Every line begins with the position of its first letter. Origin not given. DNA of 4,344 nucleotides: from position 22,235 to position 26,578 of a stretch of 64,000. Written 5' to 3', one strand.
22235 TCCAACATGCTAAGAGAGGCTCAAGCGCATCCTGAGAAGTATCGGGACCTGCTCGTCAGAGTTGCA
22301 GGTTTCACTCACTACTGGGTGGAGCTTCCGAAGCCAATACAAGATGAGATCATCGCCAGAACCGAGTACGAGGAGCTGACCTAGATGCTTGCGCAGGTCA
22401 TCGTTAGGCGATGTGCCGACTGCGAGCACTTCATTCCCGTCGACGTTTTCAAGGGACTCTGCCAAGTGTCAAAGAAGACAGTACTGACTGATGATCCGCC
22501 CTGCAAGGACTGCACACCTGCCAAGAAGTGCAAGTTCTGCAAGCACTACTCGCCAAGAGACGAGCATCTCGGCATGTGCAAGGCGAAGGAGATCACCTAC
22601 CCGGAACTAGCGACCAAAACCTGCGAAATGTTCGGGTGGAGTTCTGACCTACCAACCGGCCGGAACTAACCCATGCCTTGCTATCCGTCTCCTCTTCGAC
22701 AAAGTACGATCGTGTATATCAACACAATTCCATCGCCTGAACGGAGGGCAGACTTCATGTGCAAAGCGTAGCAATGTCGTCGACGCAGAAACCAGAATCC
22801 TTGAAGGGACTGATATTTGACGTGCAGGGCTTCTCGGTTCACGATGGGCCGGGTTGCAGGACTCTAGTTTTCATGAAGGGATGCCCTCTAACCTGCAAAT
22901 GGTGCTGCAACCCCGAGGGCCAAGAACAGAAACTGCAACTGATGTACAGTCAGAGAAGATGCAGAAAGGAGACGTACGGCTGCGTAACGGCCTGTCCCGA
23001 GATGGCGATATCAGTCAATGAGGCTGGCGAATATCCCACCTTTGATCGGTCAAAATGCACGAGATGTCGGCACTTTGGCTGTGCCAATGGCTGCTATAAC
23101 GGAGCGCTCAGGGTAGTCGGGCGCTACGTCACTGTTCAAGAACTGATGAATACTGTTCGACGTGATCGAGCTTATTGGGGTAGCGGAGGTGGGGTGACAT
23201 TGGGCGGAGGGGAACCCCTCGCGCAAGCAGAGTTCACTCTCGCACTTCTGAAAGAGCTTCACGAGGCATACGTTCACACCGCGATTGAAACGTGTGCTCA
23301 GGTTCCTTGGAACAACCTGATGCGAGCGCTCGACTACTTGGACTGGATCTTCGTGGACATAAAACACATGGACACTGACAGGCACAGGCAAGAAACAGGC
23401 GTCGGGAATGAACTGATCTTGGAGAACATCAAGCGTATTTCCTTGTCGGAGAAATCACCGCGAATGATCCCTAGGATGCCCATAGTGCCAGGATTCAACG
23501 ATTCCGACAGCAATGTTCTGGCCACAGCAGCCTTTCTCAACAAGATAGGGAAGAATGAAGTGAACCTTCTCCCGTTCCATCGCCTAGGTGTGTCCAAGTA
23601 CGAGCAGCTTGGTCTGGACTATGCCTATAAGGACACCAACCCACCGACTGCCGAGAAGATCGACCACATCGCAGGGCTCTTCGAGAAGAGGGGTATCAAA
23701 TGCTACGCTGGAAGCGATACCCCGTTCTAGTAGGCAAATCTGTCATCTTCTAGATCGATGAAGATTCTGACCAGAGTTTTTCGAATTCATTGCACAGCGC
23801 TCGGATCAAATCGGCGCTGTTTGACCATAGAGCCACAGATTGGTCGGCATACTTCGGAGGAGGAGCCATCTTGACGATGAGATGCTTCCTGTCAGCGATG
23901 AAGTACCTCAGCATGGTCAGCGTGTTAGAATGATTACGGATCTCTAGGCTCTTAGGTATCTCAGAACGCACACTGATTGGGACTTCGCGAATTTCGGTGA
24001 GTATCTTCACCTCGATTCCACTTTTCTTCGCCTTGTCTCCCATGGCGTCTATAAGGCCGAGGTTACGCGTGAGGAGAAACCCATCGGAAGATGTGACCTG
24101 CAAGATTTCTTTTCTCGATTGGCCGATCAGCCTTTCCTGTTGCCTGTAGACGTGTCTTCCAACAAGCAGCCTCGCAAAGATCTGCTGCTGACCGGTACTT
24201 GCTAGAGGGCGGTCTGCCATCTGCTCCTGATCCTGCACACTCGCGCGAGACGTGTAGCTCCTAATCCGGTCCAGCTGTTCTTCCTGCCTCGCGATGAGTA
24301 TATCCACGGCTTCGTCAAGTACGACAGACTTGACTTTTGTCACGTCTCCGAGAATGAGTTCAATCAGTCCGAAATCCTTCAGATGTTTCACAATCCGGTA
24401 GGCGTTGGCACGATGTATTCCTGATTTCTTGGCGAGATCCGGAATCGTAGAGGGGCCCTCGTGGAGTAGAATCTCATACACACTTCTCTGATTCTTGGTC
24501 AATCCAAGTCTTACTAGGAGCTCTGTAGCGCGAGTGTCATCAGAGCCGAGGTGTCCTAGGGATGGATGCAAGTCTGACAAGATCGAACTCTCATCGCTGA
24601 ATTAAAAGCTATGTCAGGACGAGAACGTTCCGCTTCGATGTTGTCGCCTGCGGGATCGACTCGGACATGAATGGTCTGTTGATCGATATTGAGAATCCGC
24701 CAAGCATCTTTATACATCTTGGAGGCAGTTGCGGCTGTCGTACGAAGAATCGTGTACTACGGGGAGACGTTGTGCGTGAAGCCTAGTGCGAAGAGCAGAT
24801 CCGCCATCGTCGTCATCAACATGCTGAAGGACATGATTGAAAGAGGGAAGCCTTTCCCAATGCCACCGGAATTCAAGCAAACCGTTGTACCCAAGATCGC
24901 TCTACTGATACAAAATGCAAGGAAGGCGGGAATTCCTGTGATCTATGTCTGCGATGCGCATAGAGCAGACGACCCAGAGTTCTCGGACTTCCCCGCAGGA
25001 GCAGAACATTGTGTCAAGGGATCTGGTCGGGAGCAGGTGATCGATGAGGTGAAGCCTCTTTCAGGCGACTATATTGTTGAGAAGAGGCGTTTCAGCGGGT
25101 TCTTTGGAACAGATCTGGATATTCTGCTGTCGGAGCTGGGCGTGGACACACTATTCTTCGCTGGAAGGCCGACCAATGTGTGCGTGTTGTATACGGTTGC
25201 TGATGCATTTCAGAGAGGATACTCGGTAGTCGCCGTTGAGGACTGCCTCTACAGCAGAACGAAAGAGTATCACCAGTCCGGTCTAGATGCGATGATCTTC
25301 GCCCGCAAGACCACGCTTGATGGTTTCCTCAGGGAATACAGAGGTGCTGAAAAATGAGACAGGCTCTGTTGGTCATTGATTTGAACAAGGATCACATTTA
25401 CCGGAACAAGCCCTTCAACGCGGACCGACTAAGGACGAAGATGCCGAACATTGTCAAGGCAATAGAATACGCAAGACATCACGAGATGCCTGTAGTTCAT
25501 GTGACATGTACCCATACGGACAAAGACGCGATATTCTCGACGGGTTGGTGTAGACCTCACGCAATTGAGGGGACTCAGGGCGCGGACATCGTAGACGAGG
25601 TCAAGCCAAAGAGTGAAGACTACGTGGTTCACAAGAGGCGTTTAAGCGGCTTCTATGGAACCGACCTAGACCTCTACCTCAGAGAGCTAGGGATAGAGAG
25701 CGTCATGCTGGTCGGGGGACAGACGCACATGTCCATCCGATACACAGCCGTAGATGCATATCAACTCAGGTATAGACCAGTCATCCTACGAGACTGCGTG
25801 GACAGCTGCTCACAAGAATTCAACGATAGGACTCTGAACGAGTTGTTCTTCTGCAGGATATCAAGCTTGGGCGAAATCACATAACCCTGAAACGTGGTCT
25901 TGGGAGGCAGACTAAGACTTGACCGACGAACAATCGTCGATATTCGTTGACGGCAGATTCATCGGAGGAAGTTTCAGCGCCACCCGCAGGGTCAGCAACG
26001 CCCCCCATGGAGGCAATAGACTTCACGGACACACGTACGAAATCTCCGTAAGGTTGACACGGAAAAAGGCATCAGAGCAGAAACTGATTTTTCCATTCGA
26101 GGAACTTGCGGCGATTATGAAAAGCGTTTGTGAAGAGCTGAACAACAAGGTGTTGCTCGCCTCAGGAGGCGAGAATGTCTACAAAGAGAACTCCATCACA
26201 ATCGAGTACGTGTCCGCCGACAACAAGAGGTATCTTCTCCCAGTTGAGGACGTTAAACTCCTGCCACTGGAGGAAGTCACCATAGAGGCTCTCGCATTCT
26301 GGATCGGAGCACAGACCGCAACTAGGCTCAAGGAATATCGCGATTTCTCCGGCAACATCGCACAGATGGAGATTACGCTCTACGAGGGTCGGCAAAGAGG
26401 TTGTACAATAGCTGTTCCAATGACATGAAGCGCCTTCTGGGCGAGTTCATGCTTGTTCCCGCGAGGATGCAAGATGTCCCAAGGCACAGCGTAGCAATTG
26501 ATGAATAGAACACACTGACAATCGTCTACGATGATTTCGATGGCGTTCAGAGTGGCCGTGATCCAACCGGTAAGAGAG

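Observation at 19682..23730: Archaeal three-gene glycyl-radical enzyme system built like HPAD, with a GCLQ (not GCxE) catalytic loop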

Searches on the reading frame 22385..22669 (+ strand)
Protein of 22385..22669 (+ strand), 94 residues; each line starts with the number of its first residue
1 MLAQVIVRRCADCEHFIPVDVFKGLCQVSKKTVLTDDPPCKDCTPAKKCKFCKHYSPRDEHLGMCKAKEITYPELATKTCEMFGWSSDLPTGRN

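Call 3: search_protein_families(library=pfam, proteins=[window:22385-22669:+], max_evalue=0.01)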
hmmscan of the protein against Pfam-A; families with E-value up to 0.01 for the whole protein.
window:22385-22669:+ (94 aa): 2 families
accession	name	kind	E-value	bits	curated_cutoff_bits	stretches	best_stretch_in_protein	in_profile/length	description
PF18671.6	4HPAD_g_N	-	4.2e-08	33.2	25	1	11-37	4-30/31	4-Hydroxyphenylacetate decarboxylase subunit gamma N-terminal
PF18524.6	HPIP_like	-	8.4e-06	25.9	28.1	1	47-82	1-40/40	High potential iron-sulfur protein like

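Call 4: search_protein_families(library=ncbifam, proteins=[window:22385-22669:+], max_evalue=0.01)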
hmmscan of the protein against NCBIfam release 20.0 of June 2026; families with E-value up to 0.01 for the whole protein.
window:22385-22669:+ (94 aa): 1 family
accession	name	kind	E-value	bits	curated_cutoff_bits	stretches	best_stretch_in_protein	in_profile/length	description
NF033716.1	glycyl_HPDL_Sma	equivalog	5.8e-19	68.2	50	1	11-83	2-78/79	4-hydroxyphenylacetate decarboxylase small subunit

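Call 6: search_solved_structures(query=window:22385-22669:+, show_alignments=2, max_evalue=1)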
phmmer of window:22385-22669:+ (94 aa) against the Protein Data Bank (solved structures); distinct sequences matched with E-value up to 1: 1.
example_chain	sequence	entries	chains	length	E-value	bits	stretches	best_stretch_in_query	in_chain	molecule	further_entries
2y8n_B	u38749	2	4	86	5e-06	30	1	9-70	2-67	4-HYDROXYPHENYLACETATE DECARBOXYLASE SMALL SUBUNIT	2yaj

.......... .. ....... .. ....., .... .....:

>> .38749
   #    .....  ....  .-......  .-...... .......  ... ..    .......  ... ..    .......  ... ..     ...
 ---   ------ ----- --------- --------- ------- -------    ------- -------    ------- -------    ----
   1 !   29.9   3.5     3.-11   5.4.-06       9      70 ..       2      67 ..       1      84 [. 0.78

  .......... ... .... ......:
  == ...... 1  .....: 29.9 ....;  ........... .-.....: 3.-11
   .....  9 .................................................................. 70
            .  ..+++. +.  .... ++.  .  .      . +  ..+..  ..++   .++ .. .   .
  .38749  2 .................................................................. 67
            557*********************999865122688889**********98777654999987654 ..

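Call 11: find_encoding_contigs(protein=window:22385-22669:+, flank=10000, max_places=6)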
Protein window:22385-22669:+ (94 aa): 8 contigs read that carry it; 6 places shown.
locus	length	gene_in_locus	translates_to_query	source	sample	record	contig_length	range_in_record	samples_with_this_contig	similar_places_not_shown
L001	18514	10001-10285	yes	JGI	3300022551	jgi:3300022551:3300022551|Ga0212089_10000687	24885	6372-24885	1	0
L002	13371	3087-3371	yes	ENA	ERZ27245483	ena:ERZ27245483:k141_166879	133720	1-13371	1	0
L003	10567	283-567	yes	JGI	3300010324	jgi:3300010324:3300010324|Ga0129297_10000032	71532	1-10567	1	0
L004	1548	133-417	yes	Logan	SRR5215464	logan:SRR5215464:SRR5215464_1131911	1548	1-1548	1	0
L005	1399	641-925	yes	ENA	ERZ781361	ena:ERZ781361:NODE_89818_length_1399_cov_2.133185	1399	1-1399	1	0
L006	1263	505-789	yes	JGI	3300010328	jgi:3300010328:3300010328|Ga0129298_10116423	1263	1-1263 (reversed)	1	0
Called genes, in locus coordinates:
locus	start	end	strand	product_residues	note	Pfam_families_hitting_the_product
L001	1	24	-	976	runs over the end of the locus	PF00989:PAS, PF08448:PAS_4, PF13426:PAS_9, PF00989:PAS, PF08447:PAS_3, PF08448:PAS_4, PF13188:PAS_8, PF13426:PAS_9, +10 more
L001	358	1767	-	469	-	PF22039:HUTI_composite_bact (weak), PF01979:Amidohydro_1, PF07969:Amidohydro_3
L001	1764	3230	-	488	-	PF01979:Amidohydro_1, PF07969:Amidohydro_3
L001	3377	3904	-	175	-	PF00111:Fer2 (weak), PF01799:Fer2_2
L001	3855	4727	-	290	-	PF00941:FAD_binding_5, PF03450:CO_deh_flav_C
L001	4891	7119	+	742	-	PF01315:Ald_Xan_dh_C, PF02738:MoCoBD_1, PF20256:MoCoBD_2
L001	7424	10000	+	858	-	PF02901:PFL-like, PF01228:Gly_radical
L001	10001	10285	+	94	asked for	PF18671:4HPAD_g_N, PF18524:HPIP_like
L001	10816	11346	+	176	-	PF04055:Radical_SAM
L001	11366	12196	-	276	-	PF01978:TrmB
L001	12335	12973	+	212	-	PF00857:Isochorismatase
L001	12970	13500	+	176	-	PF00857:Isochorismatase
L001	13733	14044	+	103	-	-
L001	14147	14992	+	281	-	PF00795:CN_hydrolase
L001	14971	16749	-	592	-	PF02730:AFOR_N, PF01314:AFOR_C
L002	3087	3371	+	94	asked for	PF18671:4HPAD_g_N, PF18524:HPIP_like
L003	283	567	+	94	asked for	PF18671:4HPAD_g_N, PF18524:HPIP_like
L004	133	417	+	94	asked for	PF18671:4HPAD_g_N, PF18524:HPIP_like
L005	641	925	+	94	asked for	PF18671:4HPAD_g_N, PF18524:HPIP_like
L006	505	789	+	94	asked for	PF18671:4HPAD_g_N, PF18524:HPIP_like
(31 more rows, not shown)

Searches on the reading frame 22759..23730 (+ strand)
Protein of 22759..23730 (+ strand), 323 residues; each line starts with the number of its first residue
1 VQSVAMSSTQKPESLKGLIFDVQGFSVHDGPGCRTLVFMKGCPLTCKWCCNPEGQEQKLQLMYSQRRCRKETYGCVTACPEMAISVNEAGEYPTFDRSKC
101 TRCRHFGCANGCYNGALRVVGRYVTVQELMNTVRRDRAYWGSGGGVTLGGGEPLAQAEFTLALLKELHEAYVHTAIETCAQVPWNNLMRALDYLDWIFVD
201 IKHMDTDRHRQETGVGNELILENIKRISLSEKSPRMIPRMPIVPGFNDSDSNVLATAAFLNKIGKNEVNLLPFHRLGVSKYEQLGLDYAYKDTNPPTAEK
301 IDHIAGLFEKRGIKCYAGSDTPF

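Call 3: search_protein_families(library=pfam, proteins=[window:22759-23730:+], max_evalue=0.01)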
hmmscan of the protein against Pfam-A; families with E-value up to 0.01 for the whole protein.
window:22759-23730:+ (323 aa): 4 families
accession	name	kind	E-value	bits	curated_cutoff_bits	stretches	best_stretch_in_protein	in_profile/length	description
PF04055.27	Radical_SAM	-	1.9e-16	61.2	29.5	1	112-250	14-158/166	Radical SAM superfamily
PF13353.11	Fer4_12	-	3.7e-12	47.2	22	2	107-210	18-124/137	4Fe-4S single cluster domain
PF12837.12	Fer4_6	-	2.5e-05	24.5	25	1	93-117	2-24/24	4Fe-4S binding domain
PF12838.12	Fer4_7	-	0.0026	18.6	27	1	74-116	7-52/52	4Fe-4S dicluster domain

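Call 4: search_protein_families(library=ncbifam, proteins=[window:22759-23730:+], max_evalue=0.01)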
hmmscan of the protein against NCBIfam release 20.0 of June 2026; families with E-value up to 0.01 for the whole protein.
window:22759-23730:+ (323 aa): 21 families
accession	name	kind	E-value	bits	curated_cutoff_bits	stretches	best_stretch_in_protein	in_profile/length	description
NF033717.2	HPDL_rSAM_activ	equivalog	1.9e-119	398.5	420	1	15-323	2-311/311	4-hydroxyphenylacetate decarboxylase activase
NF033719.1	ind_deCO2_activ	equivalog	4.3e-102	341.5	425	1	17-315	1-300/302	indoleacetate decarboxylase activase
TIGR02494.1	PFLE_PFLC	subfamily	3.1e-100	335.2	174.35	1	19-311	1-292/293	glycyl-radical enzyme activating protein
NF048010.1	SfplDhtActHpsHDes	equivalog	1.4e-94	316.2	430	1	15-304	4-294/298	(2S)-3-sulfopropanediol dehydratase activating enzyme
NF043069.1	T4HPD_activ_SAM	equivalog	5.6e-91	305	425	1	17-317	2-297/299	trans-4-hydroxy-L-proline dehydratase activase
TIGR04395.1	cutC_activ_rSAM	equivalog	6.6e-81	271.9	360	1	16-313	4-302/309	choline TMA-lyase-activating enzyme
NF048008.1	SfplDhtActHpfHKleb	equivalog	3.5e-79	266.3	500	1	19-319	2-307/308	(2S)-3-sulfopropanediol dehydratase activating enzyme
NF007483.0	PRK10076.1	equivalog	1.8e-61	207.9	326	2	74-318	46-291/292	[formate-C-acetyltransferase]-activating enzyme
TIGR04003.1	rSAM_BssD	equivalog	2.9e-59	200.8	496.45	1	18-314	2-302/314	[benzylsuccinate synthase]-activating enzyme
TIGR02493.1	PFLA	equivalog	5.6e-53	179.7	231.75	2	119-310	41-234/235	pyruvate formate-lyase-activating protein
NF008356.0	PRK11145.1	equivalog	7.6e-41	140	375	2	120-314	47-243/246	pyruvate formate lyase 1-activating protein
TIGR04041.1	activase_YjjW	hypoth_equivalog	5.5e-39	134.2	250.2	1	20-282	5-247/276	YjjW family glycine radical enzyme activase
TIGR02495.1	NrdG2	equivalog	1.6e-14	53.7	131.15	2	112-250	33-171/193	anaerobic ribonucleoside-triphosphate reductase activating protein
TIGR02491.1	NrdG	equivalog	3.1e-09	36.9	126.1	1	22-58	5-41/154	anaerobic ribonucleoside-triphosphate reductase activating protein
TIGR04349.1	rSAM_QueE_gams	hypoth_equivalog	3.7e-07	30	300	1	121-183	45-101/210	7-carboxy-7-deazaguanine synthase QueE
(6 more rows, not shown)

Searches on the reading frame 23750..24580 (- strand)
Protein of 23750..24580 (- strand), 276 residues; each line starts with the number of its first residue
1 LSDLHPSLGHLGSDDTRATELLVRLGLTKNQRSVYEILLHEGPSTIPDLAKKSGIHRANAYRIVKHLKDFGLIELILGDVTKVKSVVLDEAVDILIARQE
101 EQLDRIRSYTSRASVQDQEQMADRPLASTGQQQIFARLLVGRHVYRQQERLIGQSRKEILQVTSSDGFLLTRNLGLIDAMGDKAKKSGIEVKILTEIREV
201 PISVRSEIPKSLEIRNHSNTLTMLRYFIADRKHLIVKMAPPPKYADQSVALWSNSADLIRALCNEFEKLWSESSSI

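Call 3: search_protein_families(library=pfam, proteins=[window:23750-24580:-], max_evalue=0.01)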
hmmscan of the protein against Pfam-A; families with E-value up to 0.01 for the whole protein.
window:23750-24580:- (276 aa): 8 families
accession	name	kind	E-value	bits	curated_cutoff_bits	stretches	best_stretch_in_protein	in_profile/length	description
PF01978.25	TrmB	-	2.5e-12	46.9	25.6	1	24-83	3-62/68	Sugar-specific transcriptional regulator TrmB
PF09339.16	HTH_IclR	-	2.1e-05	24.6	22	1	40-74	15-49/52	IclR helix-turn-helix domain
PF12802.13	MarR_2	-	0.00011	22.7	27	1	35-75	11-52/61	MarR family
PF01047.28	MarR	-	0.00021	21.6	24.6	1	27-74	1-48/59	MarR family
PF13412.12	HTH_24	-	0.00048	20.1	21.9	1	28-74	2-48/48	Winged helix-turn-helix DNA-binding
PF12840.13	HTH_20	-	0.0017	18.8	27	1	29-75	4-50/51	Helix-turn-helix domain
PF25212.1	HVO_A0114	-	0.0026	18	27.6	1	27-76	20-69/84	HVO_A0114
PF25213.1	HVO_A0261_N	-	0.0052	17.1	35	0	38-74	19-55/86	HVO_A0261 N-terminal domain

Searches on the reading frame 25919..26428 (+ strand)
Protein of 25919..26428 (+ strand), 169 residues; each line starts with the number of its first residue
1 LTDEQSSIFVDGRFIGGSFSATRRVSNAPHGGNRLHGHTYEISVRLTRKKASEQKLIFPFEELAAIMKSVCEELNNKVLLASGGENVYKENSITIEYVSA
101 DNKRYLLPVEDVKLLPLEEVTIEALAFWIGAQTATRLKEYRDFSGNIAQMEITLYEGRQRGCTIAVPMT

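Call 3: search_protein_families(library=pfam, proteins=[window:25919-26428:+], max_evalue=0.01)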
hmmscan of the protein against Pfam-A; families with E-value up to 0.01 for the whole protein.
window:25919-26428:+ (169 aa): 1 family
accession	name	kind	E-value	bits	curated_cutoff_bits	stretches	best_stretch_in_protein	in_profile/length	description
PF01242.24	PTPS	-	3.7e-13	50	22.4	1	18-164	7-118/121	6-pyruvoyl tetrahydropterin synthase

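Call 41: search_protein_families(library=ncbifam, proteins=[window:25919-26428:+], max_evalue=0.00001)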
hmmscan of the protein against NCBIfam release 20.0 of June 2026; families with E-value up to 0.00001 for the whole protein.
window:25919-26428:+ (169 aa): 2 families
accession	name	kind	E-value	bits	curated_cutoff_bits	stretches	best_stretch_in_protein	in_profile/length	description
TIGR00039.1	6PTHBS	subfamily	5.9e-12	46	125.5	1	18-130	9-121/124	6-pyruvoyl tetrahydropterin synthase/6-carboxytetrahydropterin synthase family protein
TIGR03367.1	queuosine_QueD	equivalog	3.9e-11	43.2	89.25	1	18-131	7-88/92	6-carboxytetrahydropterin synthase QueD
